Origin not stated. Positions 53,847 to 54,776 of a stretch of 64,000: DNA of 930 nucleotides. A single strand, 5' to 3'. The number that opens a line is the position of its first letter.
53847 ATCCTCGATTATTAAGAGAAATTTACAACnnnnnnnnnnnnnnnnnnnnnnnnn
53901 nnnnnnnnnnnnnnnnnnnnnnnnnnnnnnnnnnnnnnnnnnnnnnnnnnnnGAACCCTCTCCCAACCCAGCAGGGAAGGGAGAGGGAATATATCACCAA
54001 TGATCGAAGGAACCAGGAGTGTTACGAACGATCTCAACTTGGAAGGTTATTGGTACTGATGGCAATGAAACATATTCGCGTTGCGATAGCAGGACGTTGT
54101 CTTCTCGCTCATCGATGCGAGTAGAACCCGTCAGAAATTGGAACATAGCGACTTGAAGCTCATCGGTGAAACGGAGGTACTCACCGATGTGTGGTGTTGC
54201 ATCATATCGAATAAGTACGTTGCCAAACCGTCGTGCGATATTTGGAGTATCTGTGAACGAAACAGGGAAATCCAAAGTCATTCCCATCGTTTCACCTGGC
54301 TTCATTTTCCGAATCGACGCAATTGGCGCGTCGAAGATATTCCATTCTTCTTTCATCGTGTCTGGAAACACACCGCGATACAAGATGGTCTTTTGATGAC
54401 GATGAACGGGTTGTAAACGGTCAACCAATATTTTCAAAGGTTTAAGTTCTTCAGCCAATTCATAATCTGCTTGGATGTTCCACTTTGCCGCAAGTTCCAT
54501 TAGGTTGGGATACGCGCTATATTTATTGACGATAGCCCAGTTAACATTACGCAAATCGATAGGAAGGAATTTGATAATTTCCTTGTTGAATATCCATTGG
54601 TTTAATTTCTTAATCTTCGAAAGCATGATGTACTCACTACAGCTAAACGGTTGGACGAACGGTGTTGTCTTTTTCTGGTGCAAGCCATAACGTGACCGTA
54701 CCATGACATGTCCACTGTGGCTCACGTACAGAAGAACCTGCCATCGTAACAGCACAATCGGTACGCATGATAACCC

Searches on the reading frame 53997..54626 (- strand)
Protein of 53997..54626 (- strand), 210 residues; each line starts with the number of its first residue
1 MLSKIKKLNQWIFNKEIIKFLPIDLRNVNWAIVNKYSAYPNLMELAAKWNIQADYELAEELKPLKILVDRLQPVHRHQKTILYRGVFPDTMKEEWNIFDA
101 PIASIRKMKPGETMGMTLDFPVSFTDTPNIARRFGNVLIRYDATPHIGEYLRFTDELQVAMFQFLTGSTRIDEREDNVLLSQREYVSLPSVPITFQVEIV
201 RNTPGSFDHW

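Call 4: search_protein_families(library=pfam, proteins=[window:53997-54626:-], max_evalue=10)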
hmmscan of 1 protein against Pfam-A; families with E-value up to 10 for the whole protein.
window:53997-54626:- (210 aa): 1 family
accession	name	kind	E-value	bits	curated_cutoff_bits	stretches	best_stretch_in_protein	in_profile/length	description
PF01206.22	TusA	-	0.017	15.4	28.6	1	105-144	21-60/70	Sulfurtransferase TusA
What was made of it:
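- On TusA sulfurtransferase family (NCBI name of a 98% homolog): It scores 15.4 bits against a threshold of 28.6, and the hit covers only profile positions 21-60 (call 4).
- There is no threshold-level family assignment (call 4). A Pfam TusA hit at 15.4 bits, E 0.017, over residues 105-144 (call 4).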

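Call 5: search_protein_families(library=phrogs, proteins=[window:53997-54626:-], max_evalue=1)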
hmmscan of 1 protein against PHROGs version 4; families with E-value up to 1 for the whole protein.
window:53997-54626:- (210 aa): 1 family
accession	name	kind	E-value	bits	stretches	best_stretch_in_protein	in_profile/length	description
phrog_29772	-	unknown function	0.0015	18.8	1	26-142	47-153/211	-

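Call 6: search_solved_structures(query=window:53997-54626:-, max_evalue=10, show_alignments=3)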
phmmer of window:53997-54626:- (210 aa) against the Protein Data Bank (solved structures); distinct sequences matched with E-value up to 10: 1.
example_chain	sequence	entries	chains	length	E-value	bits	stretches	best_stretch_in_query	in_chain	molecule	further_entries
1jdq_A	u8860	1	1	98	0.18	14.6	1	104-141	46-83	HYPOTHETICAL PROTEIN TM0983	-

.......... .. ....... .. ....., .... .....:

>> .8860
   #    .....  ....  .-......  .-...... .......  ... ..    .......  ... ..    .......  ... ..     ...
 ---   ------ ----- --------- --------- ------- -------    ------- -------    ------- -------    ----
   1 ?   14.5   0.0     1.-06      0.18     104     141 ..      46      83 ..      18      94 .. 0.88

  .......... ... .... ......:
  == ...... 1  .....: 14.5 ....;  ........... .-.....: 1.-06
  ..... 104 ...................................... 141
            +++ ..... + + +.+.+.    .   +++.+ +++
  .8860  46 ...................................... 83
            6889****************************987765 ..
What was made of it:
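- PDB 1jdq at E 0.18 (call 6).
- Tried and rejected: They returned only sub-threshold TusA and an unknown-function PHROG (calls 4-6).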

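Call 8: find_homologous_proteins(query=window:53997-54626:-, max_evalue=0.001)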
Query window:53997-54626:- (210 aa): 7 proteins with E <= 0.001 among 62 candidates.
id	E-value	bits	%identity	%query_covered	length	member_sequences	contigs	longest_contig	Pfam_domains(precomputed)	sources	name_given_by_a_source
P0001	1.0e-134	465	98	100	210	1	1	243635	-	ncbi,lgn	ncbi:sulfurtransferase TusA family protein [Salmonella enterica subsp. enterica serovar Anatum]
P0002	3.5e-133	460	97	100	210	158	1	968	-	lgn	-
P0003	4.5e-128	443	94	100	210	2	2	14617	-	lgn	-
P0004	3.0e-123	427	90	100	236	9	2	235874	-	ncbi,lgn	-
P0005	4.5e-118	410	84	100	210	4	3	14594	-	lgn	-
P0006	3.6e-115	401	82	100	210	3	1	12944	-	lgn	-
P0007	6.3e-109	380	98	82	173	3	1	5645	-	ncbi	ncbi:hypothetical protein ACFXSN_004711, partial [Salmonella enterica subsp. enterica serovar Cheste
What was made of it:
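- The NCBI name appears in call 8.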

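Call 10: search_dna_similar(query=window:53997-54626:-, collection=phages, mode=protein, max_evalue=10, max_rows=40)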
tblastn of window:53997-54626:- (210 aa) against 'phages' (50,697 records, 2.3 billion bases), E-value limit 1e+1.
Records with a match: 8; places in all: 8; records where one place covers at least 80% of the query: 2.
Best place of each record, by identity: <60% 8.
By first word of the organism name: Ralstonia 3; Klebsiella 2; Erwinia 1; Shewanella 1; Serratia 1.
By host as written in the record: Ralstonia solanacearum 3; - 2; Erwinia amylovora 1; Shewanella xiamenensis 1; Klebsiella pneumoniae 1.
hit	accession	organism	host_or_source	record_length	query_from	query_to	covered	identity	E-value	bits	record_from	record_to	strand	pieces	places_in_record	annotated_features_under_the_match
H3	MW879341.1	Erwinia phage pEa_SNUABM_54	Erwinia amylovora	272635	21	210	90%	29.5%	2e-15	80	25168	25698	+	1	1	hypothetical protein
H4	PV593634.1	Shewanella phage SXP01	Shewanella xiamenensis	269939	23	201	85%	24.4%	2e-8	59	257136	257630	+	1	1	none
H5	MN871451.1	Serratia phage KpYy_2_45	Klebsiella pneumoniae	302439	27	161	64%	27.4%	2e-4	47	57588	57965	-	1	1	record has no annotation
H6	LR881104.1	Klebsiella phage vB_KvM-Eowyn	-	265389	33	140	51%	25.9%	8e-5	49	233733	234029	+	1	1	hypothetical protein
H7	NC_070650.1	Klebsiella phage vB_KvM-Eowyn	-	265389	33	140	51%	25.9%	8e-5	49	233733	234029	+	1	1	hypothetical protein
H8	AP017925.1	Ralstonia phage RP31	Ralstonia solanacearum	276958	27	139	54%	23.9%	4e-1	37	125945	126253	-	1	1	hypothetical protein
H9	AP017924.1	Ralstonia phage RP12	Ralstonia solanacearum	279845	27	139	54%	23.9%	4e-1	37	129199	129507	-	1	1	hypothetical protein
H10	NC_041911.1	Ralstonia phage RP12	Ralstonia solanacearum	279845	27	139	54%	23.9%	4e-1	37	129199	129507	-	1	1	hypothetical protein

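Call 15: get_annotated_region(hit=H3, flank=5000)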
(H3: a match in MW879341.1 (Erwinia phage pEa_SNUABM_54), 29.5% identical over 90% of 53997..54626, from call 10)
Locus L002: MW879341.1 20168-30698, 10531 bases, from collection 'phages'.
description: Erwinia phage pEa_SNUABM_54, complete genome.
organism: Erwinia phage pEa_SNUABM_54 (NCBI taxid 2859285)
taxonomy: Viruses; Duplodnaviria; Heunggongvirae; Uroviricota; Caudoviricetes
host: Erwinia amylovora; source: soil; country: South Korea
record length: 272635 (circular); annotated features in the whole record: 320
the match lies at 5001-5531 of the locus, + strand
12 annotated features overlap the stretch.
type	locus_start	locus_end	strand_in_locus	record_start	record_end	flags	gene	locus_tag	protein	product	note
CDS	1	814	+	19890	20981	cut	-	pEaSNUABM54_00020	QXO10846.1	hypothetical protein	-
CDS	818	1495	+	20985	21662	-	-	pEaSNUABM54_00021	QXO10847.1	hypothetical protein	-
CDS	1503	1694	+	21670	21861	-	-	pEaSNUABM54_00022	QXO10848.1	hypothetical protein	-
CDS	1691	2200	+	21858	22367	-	-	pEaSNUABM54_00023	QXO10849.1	hypothetical protein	-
CDS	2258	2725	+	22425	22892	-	-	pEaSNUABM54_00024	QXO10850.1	hypothetical protein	-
CDS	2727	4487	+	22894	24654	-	-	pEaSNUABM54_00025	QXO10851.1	hypothetical protein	-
CDS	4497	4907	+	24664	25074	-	-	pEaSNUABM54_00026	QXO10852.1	hypothetical protein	-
CDS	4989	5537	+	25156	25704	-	-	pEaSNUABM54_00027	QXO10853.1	hypothetical protein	-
CDS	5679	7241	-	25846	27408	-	-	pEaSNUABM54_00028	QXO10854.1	hypothetical protein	-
CDS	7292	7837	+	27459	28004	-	-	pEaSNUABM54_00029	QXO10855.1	hypothetical protein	-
CDS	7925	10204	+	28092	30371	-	-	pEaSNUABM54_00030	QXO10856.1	hypothetical protein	-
CDS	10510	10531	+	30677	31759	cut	-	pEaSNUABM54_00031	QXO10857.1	hypothetical protein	-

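Call 16: get_annotated_region(hit=H4, flank=4000)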
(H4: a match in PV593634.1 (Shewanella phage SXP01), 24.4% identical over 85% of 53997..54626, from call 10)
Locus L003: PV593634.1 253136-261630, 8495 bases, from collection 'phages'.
description: Shewanella phage SXP01, complete genome.
organism: Shewanella phage SXP01 (NCBI taxid 3420196)
taxonomy: Viruses
host: Shewanella xiamenensis; source: lake; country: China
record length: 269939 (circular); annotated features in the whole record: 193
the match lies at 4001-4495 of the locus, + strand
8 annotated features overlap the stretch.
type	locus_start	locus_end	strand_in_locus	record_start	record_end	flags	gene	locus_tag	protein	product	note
CDS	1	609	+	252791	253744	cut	-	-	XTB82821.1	putative endolysin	-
CDS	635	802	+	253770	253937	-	-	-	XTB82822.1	putative virion structural protein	-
CDS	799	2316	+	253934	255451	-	-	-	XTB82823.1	putative virion structural protein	-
CDS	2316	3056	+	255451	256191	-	-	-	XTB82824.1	putative virion structural protein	-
CDS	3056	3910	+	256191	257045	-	-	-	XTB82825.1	putative virion structural protein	-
CDS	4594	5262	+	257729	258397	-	-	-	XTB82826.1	hypothetical protein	-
CDS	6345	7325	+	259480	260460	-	-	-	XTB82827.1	hypothetical protein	-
CDS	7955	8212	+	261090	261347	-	-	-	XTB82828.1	hypothetical protein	-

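Call 17: get_annotated_region(hit=H7, flank=4000)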
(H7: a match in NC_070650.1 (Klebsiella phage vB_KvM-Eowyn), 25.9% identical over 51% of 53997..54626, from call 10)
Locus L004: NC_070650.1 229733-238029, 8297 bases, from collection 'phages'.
description: Klebsiella phage vB_KvM-Eowyn genome assembly, chromosome: 1.
organism: Klebsiella phage vB_KvM-Eowyn (NCBI taxid 2762819)
taxonomy: Viruses; Duplodnaviria; Heunggongvirae; Uroviricota; Caudoviricetes; Eowynvirus; Eowynvirus eowyn
host: -; source: -; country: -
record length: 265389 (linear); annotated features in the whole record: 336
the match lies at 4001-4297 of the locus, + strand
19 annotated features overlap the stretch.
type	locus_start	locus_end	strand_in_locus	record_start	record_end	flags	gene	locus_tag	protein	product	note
CDS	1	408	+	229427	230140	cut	-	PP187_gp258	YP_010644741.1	hypothetical protein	label:LLCLJKAH_00258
CDS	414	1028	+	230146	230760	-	-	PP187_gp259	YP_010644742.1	hypothetical protein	label:LLCLJKAH_00259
CDS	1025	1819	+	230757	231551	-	-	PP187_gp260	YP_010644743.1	hypothetical protein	label:LLCLJKAH_00260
CDS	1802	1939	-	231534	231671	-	-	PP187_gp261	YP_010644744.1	hypothetical protein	label:LLCLJKAH_00261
CDS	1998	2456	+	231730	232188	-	-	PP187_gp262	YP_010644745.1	hypothetical protein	label:LLCLJKAH_00262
CDS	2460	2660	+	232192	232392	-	-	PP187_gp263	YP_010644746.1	hypothetical protein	label:LLCLJKAH_00263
CDS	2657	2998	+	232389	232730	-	-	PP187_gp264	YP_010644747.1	hypothetical protein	label:LLCLJKAH_00264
CDS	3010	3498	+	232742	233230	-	-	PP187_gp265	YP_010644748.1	hypothetical protein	label:LLCLJKAH_00265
CDS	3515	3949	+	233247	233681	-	-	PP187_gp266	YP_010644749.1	hypothetical protein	label:LLCLJKAH_00266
CDS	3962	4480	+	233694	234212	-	-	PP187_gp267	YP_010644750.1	hypothetical protein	label:LLCLJKAH_00267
CDS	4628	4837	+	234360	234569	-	-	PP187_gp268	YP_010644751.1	hypothetical protein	label:LLCLJKAH_00268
CDS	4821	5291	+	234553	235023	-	-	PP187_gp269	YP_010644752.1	hypothetical protein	label:LLCLJKAH_00269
CDS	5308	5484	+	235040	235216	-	-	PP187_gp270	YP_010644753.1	hypothetical protein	label:LLCLJKAH_00270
CDS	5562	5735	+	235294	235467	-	-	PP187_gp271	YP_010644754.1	hypothetical protein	label:LLCLJKAH_00271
CDS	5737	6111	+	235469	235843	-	-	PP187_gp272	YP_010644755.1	hypothetical protein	label:LLCLJKAH_00272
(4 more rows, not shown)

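Call 18: search_protein_representatives(protein=window:53997-54626:-)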
Query: 210 residues. Proteins with E-value up to 0.001 (for the whole library): 23; up to 1e-10: 3; up to 1e-30: 1. The best 23 are listed.
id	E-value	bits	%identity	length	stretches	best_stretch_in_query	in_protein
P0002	1.1e-133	459.5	97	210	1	1-210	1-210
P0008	1.6e-16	76.8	38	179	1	21-161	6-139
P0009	2.2e-12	63.3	31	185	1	22-203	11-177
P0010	1.0e-07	48.0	30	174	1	22-166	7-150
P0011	3.2e-07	46.4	31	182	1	27-194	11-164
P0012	6.0e-07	45.5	27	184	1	21-197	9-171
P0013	8.2e-07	45.1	32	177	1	36-164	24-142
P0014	9.3e-07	44.9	25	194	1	23-197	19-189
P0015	1.5e-06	44.2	30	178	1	20-179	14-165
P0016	1.8e-06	44.0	27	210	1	17-159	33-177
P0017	8.4e-06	41.8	31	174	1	21-158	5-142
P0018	1.5e-05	41.0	30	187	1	21-206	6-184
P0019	1.9e-05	40.6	28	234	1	24-190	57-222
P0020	2.0e-05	40.5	25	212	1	21-200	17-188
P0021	2.8e-05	40.1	28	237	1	49-202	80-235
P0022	3.0e-05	40.0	28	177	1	22-179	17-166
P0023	3.0e-05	39.9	29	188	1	21-162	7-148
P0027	2.9e-04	36.7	31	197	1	34-159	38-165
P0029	9.2e-04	35.1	26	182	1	12-163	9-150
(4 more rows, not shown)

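Call 20: search_solved_structures(query=A2, max_evalue=10, show_alignments=4)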
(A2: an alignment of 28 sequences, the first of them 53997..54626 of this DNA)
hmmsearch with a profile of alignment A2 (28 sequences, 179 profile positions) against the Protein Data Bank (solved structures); distinct sequences matched with E-value up to 10: 6.
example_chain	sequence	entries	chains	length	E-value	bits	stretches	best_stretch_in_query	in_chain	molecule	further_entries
2kxi_A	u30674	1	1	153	0.051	16.2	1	68-117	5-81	Uncharacterized protein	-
5zq2_A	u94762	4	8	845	0.89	12.1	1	61-121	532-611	SidE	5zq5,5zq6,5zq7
6fvt_K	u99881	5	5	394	1.3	11.6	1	20-62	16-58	26S proteasome regulatory subunit 6B homolog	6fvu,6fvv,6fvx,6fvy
35zv_J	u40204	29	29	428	1.4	11.5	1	20-62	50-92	26S proteasome regulatory subunit 6B homolog | 26S protease regulatory subunit 6B homolog | RPT3 isoform 1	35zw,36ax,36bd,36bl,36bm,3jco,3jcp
6o2v_A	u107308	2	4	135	1.5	11.4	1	108-128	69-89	Store-operated calcium entry-associated regulatory factor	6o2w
6o2u_A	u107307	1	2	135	2.2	10.9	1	109-128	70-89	Store-operated calcium entry-associated regulatory factor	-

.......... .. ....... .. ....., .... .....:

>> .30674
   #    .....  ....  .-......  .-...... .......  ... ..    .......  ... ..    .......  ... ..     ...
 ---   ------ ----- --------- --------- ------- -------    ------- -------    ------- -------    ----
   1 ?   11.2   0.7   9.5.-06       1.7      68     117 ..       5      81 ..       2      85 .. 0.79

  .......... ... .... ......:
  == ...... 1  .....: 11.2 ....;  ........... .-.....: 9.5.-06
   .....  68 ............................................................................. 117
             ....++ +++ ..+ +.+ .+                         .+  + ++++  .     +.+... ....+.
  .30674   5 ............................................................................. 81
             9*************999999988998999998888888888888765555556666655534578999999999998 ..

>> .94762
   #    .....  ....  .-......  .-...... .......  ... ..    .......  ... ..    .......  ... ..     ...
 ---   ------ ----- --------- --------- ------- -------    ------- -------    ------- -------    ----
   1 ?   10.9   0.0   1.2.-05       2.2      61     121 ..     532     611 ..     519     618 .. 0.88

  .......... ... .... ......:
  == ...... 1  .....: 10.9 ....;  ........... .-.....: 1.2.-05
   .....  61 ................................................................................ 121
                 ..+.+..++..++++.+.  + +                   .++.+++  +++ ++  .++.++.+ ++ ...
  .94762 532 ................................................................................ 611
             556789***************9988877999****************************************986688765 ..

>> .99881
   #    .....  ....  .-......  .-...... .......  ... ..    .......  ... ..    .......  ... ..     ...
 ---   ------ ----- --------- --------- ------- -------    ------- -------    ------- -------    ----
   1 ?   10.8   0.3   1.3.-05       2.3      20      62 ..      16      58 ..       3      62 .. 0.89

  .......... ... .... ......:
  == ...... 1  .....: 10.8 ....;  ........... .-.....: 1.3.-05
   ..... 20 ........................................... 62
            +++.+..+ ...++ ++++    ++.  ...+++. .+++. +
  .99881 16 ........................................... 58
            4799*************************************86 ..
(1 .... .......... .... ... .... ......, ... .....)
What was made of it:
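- The profile search against PDB puts the SidE mART region (5zq2) and 2kxi on top, aligned on YRG...STT (call 20).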

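Call 21: search_protein_families(library=pfam, alignment_id=A2, max_evalue=1)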
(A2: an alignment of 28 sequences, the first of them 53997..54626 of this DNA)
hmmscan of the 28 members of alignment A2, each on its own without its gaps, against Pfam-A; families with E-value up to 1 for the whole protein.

A. member 1, window:53997-54626:- (210 aa): 1 family
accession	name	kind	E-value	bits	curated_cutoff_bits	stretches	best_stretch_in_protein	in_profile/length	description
PF01206.22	TusA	-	0.017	15.4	28.6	1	105-144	21-60/70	Sulfurtransferase TusA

B. families by the number of members that match (of 28 scanned): 12 families
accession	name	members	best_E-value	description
PF07357.16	DRAT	16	0.00018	Dinitrogenase reductase ADP-ribosyltransferase (DRAT)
PF01206.22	TusA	4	0.0022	Sulfurtransferase TusA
PF03496.20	ADPrib_exo_Tox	2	0.0092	ADP-ribosyltransferase exoenzyme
PF25682.1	Phage_VG64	1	0.02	Mycobacterium phage VG64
PF24912.1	SH3_TNRC18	1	0.021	TNRC18-like,(4.1.1) SH3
PF20753.2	DUF6558_C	1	0.046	Phage tail C-terminal domain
PF14475.11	Mso1_Sec1_bdg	1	0.067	Sec1-binding region of Mso1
PF23016.2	RsmI_C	1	0.089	RsmI C-terminal HTH domain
PF07202.18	Tcp10_C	1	0.11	T-complex protein 10 C-terminus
PF20849.2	TelK_muzzle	1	0.12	Protelomerase, muzzle domain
PF00687.26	Ribosomal_L1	1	0.14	Ribosomal protein L1p/L10e family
PF03475.19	YiiM_3-alpha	1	0.21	YiiM-like, 3-alpha helix domain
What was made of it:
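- Only the 4 Goslar-like members show the hit (call 21).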

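Call 25: find_homologous_proteins(query=A3, max_evalue=0.001)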
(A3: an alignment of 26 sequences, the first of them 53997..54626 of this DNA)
Query A3 (26 sequences) (210 aa, profile of the alignment): 15 proteins with E <= 0.001 among 2546 candidates.
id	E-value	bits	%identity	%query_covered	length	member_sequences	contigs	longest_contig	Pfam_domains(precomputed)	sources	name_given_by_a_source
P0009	7.8e-55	203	29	86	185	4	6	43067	-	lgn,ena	-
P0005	3.0e-54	201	84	100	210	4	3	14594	-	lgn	-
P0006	7.0e-54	200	82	100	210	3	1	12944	-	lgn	-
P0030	2.6e-53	198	29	84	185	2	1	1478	-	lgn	-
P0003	7.6e-53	196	94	100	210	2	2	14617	-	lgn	-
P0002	8.5e-53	196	97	100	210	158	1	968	-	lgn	-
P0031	9.1e-53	196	27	89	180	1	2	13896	-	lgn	-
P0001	1.0e-52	196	98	100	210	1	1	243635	-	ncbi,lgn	ncbi:sulfurtransferase TusA family protein [Salmonella enterica subsp. enterica serovar Anatum]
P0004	1.5e-51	192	90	100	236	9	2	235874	-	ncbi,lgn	-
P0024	1.3e-47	179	25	88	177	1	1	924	-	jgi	jgi:hypothetical protein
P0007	1.0e-44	170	98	82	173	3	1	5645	-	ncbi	ncbi:hypothetical protein ACFXSN_004711, partial [Salmonella enterica subsp. enterica serovar Cheste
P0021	4.4e-42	161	26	63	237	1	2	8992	-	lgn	-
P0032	9.7e-42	160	26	80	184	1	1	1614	-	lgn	-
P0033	2.5e-41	159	30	81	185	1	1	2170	-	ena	-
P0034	8.6e-21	92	96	52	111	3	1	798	-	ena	-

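Call 27: find_encoding_contigs(protein=P0009, flank=8000, max_places=3)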
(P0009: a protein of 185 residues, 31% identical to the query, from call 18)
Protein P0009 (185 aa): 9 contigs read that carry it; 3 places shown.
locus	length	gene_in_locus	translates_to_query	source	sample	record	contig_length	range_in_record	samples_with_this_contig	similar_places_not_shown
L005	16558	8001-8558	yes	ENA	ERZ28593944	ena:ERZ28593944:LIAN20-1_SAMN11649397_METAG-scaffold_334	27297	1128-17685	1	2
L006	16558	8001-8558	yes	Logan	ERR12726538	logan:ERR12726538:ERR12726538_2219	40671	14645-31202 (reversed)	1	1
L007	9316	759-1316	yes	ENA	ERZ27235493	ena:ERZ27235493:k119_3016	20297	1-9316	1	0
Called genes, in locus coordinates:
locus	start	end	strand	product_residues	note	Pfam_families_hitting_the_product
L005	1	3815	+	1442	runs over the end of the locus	-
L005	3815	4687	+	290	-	-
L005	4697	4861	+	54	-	-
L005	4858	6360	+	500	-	-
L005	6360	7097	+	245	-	-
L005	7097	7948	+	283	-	PF20034:Peptidase_S80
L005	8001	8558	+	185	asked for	-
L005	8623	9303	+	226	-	-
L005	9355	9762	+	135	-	-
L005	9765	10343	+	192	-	-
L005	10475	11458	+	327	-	-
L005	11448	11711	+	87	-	-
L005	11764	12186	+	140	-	-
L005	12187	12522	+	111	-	-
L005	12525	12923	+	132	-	-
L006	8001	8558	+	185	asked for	-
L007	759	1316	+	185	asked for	-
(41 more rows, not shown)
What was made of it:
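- The homolog P0009 directly follows a phiKZ-type prohead protease, Peptidase_S80 (call 27).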

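Call 31: predict_structure(alignment_id=A3)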
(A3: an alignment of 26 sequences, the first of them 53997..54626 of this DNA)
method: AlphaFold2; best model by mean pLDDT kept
length: 210 residues; sequences in the alignment: 26
mean_pLDDT: 84.5   pTM: 0.81
mean pLDDT of the five models: 84.5, 84.1, 83.6, 82.8, 82.8
residues with pLDDT >= 90: 113; 70-90: 64; 50-70: 11; < 50: 22
segments of 3 or more residues with pLDDT < 50: 1-17, 206-210
pLDDT, mean of each block of 10 residues (from residue 1): 42 54 91 96 93 87 97 90 91 85 88 94 93 91 95 96 84 68 94 92 55
secondary structure, 60 per line:
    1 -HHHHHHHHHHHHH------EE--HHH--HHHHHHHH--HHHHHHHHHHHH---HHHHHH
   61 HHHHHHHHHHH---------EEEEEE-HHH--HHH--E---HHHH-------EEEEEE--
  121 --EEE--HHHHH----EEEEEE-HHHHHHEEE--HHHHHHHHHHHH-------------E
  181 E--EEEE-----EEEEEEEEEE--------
elements in order: H2-14 H30-37 H40-51 H55-71 E81-86 H102-105 E113-118 E123-125 H128-132 E137-142 H144-149 E150-152 H155-166 E184-187 E193-202
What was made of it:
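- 54375..54386 (-): Codons for L82-Y83-R84-G85: motif I (aromatic-Arg-Gly) on predicted strand beta1 (residues 81-86). Proposed NAD-binding Arg. Strand assignment from call 31.
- AF2 model with pLDDT 84.5 and pTM 0.81 (call 31). They lie on predicted strands 81-86, 123-125 and 184-187, in canonical ART order (call 31).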
